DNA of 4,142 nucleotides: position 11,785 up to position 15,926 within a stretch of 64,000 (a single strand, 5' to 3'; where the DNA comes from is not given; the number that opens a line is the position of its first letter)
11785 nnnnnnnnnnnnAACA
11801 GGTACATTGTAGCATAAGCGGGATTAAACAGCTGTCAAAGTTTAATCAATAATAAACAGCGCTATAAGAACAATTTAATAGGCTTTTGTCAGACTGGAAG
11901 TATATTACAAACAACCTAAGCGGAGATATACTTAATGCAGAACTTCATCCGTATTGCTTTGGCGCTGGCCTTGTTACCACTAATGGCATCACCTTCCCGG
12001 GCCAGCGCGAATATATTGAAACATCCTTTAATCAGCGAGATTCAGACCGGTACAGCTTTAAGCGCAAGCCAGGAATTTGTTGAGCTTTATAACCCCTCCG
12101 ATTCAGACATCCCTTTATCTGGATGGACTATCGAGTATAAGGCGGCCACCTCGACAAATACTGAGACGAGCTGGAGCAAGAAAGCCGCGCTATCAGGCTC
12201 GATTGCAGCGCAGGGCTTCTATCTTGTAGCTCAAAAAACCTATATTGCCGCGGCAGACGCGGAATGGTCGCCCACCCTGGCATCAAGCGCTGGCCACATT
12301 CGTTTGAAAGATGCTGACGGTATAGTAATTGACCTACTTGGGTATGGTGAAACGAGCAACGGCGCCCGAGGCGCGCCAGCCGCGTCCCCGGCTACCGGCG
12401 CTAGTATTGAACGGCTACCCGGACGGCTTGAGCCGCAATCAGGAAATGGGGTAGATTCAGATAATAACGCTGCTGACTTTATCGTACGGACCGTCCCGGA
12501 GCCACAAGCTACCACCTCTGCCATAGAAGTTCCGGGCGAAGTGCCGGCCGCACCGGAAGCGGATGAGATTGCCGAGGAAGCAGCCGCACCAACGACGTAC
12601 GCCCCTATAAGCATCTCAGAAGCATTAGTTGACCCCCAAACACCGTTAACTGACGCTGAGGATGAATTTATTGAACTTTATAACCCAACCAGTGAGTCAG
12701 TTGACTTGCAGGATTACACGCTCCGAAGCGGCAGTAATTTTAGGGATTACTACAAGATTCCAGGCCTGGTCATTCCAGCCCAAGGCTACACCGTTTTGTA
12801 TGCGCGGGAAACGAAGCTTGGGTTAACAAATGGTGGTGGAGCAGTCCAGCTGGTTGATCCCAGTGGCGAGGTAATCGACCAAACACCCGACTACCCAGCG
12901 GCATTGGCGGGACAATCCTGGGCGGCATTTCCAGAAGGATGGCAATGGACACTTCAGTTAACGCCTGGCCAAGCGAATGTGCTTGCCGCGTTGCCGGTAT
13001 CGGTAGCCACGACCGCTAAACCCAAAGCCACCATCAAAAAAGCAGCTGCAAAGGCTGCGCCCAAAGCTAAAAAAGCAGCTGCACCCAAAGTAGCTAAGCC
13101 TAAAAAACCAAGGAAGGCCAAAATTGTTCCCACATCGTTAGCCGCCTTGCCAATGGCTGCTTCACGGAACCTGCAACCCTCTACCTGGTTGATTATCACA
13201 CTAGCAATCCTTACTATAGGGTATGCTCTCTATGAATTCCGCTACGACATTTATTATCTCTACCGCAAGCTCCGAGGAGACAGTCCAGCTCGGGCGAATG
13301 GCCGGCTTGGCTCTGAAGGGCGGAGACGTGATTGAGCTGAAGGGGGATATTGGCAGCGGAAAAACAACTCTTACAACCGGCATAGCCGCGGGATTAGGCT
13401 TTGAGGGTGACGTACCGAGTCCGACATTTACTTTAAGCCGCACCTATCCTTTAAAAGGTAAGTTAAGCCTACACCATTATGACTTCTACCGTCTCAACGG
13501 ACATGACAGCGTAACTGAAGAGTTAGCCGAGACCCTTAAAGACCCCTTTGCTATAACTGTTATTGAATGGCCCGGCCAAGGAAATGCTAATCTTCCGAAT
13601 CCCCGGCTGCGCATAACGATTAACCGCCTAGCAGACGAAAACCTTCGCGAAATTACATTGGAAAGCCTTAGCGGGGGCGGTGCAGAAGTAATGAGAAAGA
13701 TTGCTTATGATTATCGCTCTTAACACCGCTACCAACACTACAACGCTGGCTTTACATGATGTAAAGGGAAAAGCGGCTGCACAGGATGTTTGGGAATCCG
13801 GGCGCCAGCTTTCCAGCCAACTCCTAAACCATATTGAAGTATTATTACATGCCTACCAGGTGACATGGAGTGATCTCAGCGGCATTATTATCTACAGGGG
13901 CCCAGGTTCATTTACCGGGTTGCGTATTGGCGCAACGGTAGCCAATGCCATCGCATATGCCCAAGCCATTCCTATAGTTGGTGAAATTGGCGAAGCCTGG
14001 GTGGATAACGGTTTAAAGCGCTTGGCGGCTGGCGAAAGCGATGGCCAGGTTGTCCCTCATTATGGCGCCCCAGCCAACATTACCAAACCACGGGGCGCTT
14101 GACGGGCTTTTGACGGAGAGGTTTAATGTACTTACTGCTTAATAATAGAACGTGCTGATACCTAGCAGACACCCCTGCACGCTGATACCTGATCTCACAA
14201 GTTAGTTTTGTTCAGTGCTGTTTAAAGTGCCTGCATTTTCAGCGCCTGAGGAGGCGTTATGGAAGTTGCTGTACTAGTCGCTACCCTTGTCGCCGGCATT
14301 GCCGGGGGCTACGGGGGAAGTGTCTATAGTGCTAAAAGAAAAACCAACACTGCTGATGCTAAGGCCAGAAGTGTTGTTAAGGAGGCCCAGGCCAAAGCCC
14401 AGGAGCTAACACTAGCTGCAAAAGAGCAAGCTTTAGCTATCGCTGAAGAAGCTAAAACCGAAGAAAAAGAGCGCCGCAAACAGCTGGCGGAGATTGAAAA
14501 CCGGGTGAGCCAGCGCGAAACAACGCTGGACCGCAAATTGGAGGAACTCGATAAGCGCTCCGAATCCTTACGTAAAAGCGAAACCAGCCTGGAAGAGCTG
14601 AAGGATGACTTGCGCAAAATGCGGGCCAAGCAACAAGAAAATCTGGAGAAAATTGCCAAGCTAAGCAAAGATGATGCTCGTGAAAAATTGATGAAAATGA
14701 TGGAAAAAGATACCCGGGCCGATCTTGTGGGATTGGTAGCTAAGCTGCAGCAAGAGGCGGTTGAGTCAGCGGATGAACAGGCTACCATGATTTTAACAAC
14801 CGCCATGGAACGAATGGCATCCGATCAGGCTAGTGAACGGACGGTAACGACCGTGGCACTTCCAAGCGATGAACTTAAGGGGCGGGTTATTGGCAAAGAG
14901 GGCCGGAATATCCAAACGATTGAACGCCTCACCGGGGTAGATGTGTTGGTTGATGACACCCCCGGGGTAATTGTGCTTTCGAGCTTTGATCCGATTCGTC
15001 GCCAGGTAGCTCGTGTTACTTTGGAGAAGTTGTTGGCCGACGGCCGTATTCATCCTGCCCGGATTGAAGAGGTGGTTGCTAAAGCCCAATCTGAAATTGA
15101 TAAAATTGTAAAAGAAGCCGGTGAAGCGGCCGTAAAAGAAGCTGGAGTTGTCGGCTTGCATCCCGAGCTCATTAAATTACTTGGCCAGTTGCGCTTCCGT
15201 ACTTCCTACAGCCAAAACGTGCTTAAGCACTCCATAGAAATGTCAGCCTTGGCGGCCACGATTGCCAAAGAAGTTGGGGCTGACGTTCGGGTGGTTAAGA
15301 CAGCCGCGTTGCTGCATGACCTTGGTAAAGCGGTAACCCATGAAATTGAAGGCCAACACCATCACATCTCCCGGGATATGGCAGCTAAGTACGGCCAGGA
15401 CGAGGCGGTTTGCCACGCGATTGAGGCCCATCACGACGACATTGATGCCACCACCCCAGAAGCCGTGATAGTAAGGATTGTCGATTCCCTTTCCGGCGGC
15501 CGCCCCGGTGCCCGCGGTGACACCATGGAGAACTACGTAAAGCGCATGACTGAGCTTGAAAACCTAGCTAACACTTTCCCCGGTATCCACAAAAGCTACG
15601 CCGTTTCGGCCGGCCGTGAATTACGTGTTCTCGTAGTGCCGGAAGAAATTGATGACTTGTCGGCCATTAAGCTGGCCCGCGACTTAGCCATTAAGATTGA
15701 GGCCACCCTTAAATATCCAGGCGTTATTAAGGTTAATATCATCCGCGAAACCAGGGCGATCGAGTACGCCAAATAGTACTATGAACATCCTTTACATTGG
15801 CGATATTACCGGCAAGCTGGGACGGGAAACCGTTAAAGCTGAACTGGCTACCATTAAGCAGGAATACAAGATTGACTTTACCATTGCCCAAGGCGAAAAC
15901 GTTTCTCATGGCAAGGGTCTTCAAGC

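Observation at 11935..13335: Surface protein with tandem lamin-tail domains and a histone-H1-like lysine-rich tail next to the pilus locus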

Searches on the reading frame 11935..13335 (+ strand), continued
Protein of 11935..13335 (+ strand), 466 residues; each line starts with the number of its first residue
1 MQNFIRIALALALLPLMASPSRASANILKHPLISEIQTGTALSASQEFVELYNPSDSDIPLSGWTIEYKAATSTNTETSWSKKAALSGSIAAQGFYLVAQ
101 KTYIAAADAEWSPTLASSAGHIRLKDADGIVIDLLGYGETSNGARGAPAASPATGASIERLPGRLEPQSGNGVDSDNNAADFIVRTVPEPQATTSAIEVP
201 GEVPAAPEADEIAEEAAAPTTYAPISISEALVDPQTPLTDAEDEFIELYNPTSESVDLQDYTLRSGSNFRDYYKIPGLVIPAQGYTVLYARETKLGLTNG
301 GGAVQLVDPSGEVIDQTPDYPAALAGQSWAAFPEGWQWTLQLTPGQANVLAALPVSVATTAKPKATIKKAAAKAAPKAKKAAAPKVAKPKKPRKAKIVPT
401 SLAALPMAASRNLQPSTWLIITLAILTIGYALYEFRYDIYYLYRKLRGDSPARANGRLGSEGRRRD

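Call 79: find_homologous_proteins(query=L083:4398-6044:+, max_evalue=1e-10)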
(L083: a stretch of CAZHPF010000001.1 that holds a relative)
Query L083:4398-6044:+ (549 aa): 2014 proteins with E <= 1e-10 among 8000 candidates; the best 120 are listed.
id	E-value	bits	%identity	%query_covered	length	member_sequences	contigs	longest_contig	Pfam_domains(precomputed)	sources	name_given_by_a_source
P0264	0.0e+0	1256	100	100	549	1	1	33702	PF00932.26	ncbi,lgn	-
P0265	3.1e-185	635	53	100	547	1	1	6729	PF00932.26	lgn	-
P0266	2.8e-183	629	54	94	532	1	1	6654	PF00932.26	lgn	-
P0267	1.2e-182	626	53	100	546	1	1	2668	PF00932.26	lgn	-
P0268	2.0e-172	593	52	94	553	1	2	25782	PF00932.26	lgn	-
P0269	5.3e-167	575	50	100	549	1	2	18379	PF00932.26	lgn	-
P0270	2.2e-164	566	48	100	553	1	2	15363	PF00932.26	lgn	-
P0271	7.6e-163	561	51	100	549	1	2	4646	PF00932.26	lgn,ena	-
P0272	5.9e-156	538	50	94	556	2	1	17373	PF00932.26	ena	-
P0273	4.9e-155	535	50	97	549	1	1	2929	PF00932.26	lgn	-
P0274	1.5e-151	524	47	99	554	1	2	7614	PF00932.26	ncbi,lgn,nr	ncbi:lamin tail domain-containing protein [Candidatus Saccharibacteria bacterium]|nr:lamin tail doma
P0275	2.0e-150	520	47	100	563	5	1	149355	PF00932.26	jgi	jgi:hypothetical protein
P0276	1.1e-149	518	47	100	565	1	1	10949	PF00932.26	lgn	-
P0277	2.7e-147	510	46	99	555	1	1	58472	PF00932.26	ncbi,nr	ncbi:lamin tail domain-containing protein [Patescibacteria group bacterium]|nr:MAG: lamin tail domai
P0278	1.7e-141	491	48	94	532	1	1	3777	PF00932.26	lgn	-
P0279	2.2e-135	471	44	95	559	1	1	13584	PF00932.26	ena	-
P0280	5.3e-135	469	45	100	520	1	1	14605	PF00932.26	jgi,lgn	-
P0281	8.4e-135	469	44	99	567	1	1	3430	PF00932.26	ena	-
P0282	1.2e-134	468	45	100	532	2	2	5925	PF00932.26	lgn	-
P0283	1.3e-134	468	45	99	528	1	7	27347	PF00932.26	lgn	-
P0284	1.9e-133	464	43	100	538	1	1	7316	PF00932.26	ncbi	-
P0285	1.1e-132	462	42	98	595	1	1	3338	PF00932.26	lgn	-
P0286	1.2e-131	458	43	100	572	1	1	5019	PF00932.26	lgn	-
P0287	2.1e-131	457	45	98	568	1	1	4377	PF00932.26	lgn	-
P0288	4.4e-131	456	43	99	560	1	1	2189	PF00932.26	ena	-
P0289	2.4e-130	454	44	99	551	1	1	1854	PF00932.26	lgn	-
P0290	5.8e-130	453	43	93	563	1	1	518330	PF00932.26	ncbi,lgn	-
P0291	6.8e-130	452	42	98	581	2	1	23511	PF00932.26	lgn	-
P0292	2.4e-129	451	38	97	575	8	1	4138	PF00932.26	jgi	jgi:hypothetical protein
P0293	1.4e-128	448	44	95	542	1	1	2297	PF00932.26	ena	-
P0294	2.3e-128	447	46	93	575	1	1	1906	PF00932.26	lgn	-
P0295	4.0e-128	447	43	99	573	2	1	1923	PF00932.26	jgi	-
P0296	1.0e-127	445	44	94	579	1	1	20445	PF00932.26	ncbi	-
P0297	1.5e-127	445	44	93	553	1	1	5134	PF00932.26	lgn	-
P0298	1.7e-126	441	40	100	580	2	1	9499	PF00932.26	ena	-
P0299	2.4e-126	441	43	94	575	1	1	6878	PF00932.26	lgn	-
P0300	9.7e-126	439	42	50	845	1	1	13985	PF00932.26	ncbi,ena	-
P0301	3.3e-125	437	43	94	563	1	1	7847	PF00932.26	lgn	-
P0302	4.2e-125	437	43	99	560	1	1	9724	PF00932.26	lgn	-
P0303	1.4e-124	435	43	93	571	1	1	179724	PF00932.26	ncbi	-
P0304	3.1e-124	434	39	93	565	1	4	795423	PF00932.26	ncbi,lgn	-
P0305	3.4e-124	434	44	94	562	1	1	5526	PF00932.26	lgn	-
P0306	4.4e-124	433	43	100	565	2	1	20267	PF00932.26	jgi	jgi:hypothetical protein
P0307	4.1e-122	427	42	100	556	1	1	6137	PF00932.26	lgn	-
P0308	4.1e-122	427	43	95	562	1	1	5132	PF00932.26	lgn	-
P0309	4.9e-122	426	42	92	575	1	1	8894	PF00932.26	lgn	-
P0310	6.2e-122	426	40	94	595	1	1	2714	PF00932.26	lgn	-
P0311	1.8e-121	425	40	97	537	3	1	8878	PF00932.26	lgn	-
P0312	2.8e-121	424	41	95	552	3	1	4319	PF00932.26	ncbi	-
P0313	2.9e-121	424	42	98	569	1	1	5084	PF00932.26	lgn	-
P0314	1.3e-120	422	39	94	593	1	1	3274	PF25314.2,PF00932.26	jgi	jgi:Lamin Tail Domain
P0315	2.8e-120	421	41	92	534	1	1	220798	PF00932.26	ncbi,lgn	-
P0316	3.1e-120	420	43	94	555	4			PF00932.26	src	-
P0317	5.2e-120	420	41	100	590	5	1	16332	PF00932.26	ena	-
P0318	1.1e-119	419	41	99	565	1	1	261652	PF00932.26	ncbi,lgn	-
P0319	1.2e-119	419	43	99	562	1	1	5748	PF00932.26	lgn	-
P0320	1.4e-119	418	42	99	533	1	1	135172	PF00932.26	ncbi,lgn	-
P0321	1.4e-119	418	40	98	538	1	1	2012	PF00932.26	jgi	-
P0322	1.5e-119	418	43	93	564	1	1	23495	PF00932.26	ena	-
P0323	1.7e-119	418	30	99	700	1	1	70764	PF00932.26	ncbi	-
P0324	5.5e-119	416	42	93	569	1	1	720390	PF00932.26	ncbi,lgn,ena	-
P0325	6.4e-119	416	42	100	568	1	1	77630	PF00932.26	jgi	jgi:hypothetical protein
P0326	8.3e-119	416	42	94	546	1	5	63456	PF00932.26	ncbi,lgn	-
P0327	1.1e-118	415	38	93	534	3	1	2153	PF00932.26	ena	-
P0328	1.7e-118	415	33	94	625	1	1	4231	PF00932.26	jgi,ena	jgi:hypothetical protein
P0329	2.6e-118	414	40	97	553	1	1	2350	PF00932.26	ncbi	-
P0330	3.0e-118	414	42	92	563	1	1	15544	PF00932.26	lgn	-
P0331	3.6e-118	414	42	93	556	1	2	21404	PF00932.26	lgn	-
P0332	5.4e-118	413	41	99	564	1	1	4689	PF00932.26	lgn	-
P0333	1.2e-117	412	41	97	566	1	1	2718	PF00932.26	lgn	-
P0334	2.0e-117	411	42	99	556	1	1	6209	PF00932.26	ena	-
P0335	3.8e-117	410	35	99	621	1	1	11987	PF00932.26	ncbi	-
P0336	4.8e-117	410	37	93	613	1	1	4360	PF00932.26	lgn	-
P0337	6.6e-117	410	38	99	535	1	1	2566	PF00932.26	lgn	-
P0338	1.7e-116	408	35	99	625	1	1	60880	PF00932.26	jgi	jgi:hypothetical protein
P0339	1.7e-116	408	41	100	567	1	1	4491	PF00932.26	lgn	-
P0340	1.8e-116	408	41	98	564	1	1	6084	PF00932.26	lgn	-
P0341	1.8e-116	408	40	92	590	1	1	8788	PF00932.26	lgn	-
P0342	2.6e-116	408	34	99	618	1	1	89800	PF00932.26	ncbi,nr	ncbi:lamin tail domain-containing protein [Patescibacteria group bacterium]|nr:MAG: lamin tail domai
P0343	2.8e-116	407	33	99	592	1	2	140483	PF00932.26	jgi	jgi:hypothetical protein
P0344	3.1e-116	407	39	93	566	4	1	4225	PF00932.26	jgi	jgi:hypothetical protein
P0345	3.9e-116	407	40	95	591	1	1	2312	PF00932.26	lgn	-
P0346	4.0e-116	407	41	98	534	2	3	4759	PF00932.26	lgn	-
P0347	4.8e-116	407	40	94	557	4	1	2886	PF00932.26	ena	-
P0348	7.2e-116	406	40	98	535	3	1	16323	PF00932.26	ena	-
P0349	1.0e-115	406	40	100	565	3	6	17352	PF00932.26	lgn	-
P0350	1.2e-115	405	40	98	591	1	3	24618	PF00932.26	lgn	-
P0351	1.4e-115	405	43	93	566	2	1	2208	PF00932.26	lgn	-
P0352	1.6e-115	405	39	98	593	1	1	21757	PF00932.26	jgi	jgi:hypothetical protein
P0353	1.9e-115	405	41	98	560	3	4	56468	PF00932.26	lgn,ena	-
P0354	3.1e-115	404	40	95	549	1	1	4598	PF00932.26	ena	-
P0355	4.0e-115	404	37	93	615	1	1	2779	PF00932.26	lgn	-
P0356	5.1e-115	403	37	93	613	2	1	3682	PF00932.26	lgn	-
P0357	5.8e-115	403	41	94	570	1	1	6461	PF00932.26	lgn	-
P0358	9.0e-115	402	41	97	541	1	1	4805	PF00932.26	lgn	-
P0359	1.3e-114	402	35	95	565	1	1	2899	PF00932.26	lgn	-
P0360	1.7e-114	402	42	98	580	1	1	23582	PF25314.2,PF00932.26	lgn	-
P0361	2.8e-114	401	41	94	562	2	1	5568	PF00932.26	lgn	-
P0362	2.8e-114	401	38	98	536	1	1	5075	PF00932.26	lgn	-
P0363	4.6e-114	400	39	92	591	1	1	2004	PF00932.26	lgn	-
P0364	6.5e-114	400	41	94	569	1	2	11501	PF00932.26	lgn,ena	-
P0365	6.6e-114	400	37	93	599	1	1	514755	PF00932.26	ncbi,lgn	-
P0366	9.2e-114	399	39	99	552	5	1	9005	PF00932.26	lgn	-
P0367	1.6e-113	398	40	96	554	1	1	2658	PF00932.26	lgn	-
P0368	2.4e-113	398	41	98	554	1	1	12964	PF00932.26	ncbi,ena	-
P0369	4.4e-113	397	38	90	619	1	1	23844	PF00932.26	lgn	-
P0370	5.2e-113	397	39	97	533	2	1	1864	PF00932.26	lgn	-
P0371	5.6e-113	397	38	93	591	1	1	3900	PF00932.26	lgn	-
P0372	7.5e-113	396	40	99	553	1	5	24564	PF00932.26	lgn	-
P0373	1.6e-112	395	40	99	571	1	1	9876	PF00932.26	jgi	jgi:hypothetical protein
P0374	1.8e-112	395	38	93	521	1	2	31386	PF00932.26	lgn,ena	-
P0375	1.9e-112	395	39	93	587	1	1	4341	PF00932.26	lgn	-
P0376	2.3e-112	395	36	99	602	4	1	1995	PF00932.26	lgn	-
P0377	3.3e-112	394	41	91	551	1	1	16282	PF00932.26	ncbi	-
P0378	3.6e-112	394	41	99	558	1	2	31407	PF00932.26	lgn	-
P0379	3.9e-112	394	40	85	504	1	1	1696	PF00932.26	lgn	-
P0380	4.8e-112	393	41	100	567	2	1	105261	PF00932.26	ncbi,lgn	-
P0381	1.0e-111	392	37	94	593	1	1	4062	PF00932.26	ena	-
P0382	1.1e-111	392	35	99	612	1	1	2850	PF00932.26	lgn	-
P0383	1.3e-111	392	40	94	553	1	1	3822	PF00932.26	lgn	-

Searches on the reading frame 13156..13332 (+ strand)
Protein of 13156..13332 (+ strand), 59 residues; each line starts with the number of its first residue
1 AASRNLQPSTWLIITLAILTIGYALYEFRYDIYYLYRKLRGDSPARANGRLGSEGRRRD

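Call 64: search_protein_representatives(alignment_id=A2)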
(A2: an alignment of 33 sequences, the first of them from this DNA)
Query: 33 sequences, 53 profile positions. Proteins with E-value up to 0.001 (for the whole library): 721; up to 1e-10: 129; up to 1e-30: 0. The best 150 are listed.
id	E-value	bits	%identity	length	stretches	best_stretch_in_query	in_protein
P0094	4.3e-19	84.0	-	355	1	3-53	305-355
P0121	2.5e-18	81.6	-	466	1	1-52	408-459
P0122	3.8e-18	81.0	-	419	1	1-48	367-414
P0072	5.0e-18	80.6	-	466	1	2-52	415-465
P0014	4.5e-17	77.6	-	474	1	2-52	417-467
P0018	1.5e-16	75.9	-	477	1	2-52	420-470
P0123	1.8e-16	75.6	-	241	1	9-52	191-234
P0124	2.5e-16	75.2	-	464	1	6-51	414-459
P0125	4.7e-16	74.3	-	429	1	3-52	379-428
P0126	1.0e-15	73.2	-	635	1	1-51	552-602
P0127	1.6e-15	72.5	-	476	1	1-50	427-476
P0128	2.7e-15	71.9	-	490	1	2-52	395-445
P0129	2.9e-15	71.7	-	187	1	2-51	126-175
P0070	4.2e-15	71.2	-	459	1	4-51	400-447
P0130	5.0e-15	71.0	-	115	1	6-47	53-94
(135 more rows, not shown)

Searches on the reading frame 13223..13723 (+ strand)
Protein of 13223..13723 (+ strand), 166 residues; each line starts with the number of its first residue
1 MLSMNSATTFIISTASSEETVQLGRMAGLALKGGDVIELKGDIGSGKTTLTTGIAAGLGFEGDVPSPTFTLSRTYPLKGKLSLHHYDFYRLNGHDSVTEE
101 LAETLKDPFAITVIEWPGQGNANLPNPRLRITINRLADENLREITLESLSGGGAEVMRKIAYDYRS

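Call 7: search_protein_families(library=pfam, proteins=[window:13223-13723:+], max_evalue=0.01)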
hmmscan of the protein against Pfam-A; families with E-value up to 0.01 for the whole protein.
window:13223-13723:+ (166 aa): 1 family
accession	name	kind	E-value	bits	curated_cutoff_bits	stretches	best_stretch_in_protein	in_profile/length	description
PF02367.23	TsaE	-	5.3e-31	107.7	26.6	1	15-137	2-122/128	Threonylcarbamoyl adenosine biosynthesis protein TsaE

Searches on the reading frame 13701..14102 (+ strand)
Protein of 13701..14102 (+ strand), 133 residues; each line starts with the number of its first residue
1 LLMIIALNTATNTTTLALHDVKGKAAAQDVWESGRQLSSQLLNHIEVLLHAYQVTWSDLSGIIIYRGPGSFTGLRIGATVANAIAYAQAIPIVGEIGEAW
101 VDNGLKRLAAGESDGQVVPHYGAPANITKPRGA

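Call 7: search_protein_families(library=pfam, proteins=[window:13701-14102:+], max_evalue=0.01)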
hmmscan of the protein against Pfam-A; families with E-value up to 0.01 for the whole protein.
window:13701-14102:+ (133 aa): 1 family
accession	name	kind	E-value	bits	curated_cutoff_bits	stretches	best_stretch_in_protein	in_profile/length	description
PF00814.31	TsaD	-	2.2e-13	51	24.8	1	34-94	26-86/264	tRNA N6-adenosine threonylcarbamoyltransferase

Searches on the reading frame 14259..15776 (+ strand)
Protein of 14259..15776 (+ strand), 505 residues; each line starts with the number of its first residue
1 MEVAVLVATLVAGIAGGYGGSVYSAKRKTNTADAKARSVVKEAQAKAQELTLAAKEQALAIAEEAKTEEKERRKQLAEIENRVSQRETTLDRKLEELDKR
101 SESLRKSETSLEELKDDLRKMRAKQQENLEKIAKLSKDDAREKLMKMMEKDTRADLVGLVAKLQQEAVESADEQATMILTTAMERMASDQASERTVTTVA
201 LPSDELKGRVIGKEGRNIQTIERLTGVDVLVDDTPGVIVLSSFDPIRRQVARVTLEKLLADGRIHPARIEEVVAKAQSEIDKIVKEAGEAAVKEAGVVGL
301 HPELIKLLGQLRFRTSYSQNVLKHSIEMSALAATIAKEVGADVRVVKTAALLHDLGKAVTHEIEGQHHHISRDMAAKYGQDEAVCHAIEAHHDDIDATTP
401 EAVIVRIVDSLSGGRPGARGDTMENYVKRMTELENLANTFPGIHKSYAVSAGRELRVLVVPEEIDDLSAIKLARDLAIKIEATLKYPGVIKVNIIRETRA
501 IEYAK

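Call 7: search_protein_families(library=pfam, proteins=[window:14259-15776:+], max_evalue=0.01)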
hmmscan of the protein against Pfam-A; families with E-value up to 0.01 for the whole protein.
window:14259-15776:+ (505 aa): 6 families
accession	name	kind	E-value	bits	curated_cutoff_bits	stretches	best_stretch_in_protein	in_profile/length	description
PF12072.13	RNase_Y_N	-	7e-35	120.7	32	1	3-189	3-200/201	RNase Y N-terminal region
PF01966.28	HD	-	2.2e-19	70.3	22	1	321-412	1-114/116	HD domain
PF00013.35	KH_1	-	5.9e-07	29.6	21.5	1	198-253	3-62/66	KH domain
PF08668.18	HDOD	-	7.5e-05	22.7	22.9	1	319-378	93-154/196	HDOD domain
PF07650.23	KH_2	-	0.0039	17.4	22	0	206-229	35-58/78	KH domain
PF13083.13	KH_KhpA-B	-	0.0067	16.8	32.1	0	191-224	25-57/73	KhpA/KhpB, KH domain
